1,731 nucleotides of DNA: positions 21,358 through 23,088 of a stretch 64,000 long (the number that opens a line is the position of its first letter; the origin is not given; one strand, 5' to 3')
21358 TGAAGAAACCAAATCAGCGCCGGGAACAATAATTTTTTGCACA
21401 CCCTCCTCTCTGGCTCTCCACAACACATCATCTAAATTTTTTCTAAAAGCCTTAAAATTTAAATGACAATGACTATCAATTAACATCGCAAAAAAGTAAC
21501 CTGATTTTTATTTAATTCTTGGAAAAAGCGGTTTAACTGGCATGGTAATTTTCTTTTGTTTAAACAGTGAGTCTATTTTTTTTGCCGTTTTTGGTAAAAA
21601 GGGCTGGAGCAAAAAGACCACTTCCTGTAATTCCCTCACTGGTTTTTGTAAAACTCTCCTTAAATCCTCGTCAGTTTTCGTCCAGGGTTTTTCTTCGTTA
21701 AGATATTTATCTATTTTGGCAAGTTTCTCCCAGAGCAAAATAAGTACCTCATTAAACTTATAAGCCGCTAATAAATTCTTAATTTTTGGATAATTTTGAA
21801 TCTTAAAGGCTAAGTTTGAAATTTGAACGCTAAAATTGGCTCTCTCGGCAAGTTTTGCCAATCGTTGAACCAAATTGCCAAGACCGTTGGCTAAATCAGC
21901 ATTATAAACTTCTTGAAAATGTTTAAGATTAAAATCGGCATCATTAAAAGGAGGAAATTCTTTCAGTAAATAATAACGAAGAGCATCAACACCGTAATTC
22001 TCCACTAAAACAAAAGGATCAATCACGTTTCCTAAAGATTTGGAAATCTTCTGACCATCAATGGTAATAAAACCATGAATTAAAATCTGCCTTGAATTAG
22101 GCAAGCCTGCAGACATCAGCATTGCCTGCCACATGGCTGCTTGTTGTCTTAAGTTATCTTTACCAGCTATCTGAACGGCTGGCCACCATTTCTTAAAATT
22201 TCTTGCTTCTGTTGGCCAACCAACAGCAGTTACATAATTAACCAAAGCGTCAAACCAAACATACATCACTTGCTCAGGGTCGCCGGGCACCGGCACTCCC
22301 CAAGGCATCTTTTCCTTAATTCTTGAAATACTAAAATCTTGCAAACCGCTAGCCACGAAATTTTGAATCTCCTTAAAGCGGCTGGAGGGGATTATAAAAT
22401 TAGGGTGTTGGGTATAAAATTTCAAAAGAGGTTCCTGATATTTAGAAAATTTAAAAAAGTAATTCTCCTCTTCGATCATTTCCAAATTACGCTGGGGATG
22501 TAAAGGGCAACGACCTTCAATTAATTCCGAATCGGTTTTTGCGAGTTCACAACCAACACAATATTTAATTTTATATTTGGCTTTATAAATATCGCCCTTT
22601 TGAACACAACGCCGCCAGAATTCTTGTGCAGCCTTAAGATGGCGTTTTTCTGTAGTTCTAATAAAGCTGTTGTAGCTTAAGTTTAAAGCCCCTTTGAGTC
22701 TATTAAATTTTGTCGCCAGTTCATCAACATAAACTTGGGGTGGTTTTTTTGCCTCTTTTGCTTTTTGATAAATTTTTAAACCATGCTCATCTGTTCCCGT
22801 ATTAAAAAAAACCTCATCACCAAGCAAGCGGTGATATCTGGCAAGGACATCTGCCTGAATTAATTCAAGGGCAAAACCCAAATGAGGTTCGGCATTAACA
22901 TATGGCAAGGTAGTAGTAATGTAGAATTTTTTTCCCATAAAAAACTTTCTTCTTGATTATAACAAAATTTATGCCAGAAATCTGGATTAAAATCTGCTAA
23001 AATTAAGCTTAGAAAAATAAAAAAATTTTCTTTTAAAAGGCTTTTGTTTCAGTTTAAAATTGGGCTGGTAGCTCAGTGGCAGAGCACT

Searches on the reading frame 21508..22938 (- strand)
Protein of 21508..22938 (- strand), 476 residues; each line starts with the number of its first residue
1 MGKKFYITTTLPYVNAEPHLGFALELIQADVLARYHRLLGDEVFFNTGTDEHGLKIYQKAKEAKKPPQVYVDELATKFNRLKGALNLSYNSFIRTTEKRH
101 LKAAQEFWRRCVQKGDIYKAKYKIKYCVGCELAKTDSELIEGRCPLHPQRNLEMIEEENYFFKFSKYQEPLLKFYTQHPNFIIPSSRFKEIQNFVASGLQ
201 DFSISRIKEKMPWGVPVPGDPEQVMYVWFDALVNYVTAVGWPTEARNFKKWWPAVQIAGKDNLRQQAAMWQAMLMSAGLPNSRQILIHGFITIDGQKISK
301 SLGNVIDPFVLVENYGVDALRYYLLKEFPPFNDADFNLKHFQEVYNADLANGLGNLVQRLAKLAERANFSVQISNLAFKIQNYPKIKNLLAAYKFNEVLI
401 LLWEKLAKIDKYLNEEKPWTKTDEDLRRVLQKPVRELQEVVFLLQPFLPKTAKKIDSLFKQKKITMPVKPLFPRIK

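Call 59: search_protein_families(library=pfam, proteins=[window:21508-22938:-], max_evalue=0.00001)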
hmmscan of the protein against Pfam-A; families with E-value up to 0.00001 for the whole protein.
window:21508-22938:- (476 aa): 3 families
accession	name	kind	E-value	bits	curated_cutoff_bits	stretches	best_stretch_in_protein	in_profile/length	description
PF09334.17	tRNA-synt_1g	-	6.7e-102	341.6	20.1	2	153-360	177-390/391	tRNA synthetases class I (M)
PF00133.28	tRNA-synt_1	-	5.1e-36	124.7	22.7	3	222-327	296-404/414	tRNA synthetases class I (I, L, M and V)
PF01406.26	tRNA-synt_1e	-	1e-13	51.8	27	0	13-122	18-127/301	tRNA synthetases class I (C) catalytic domain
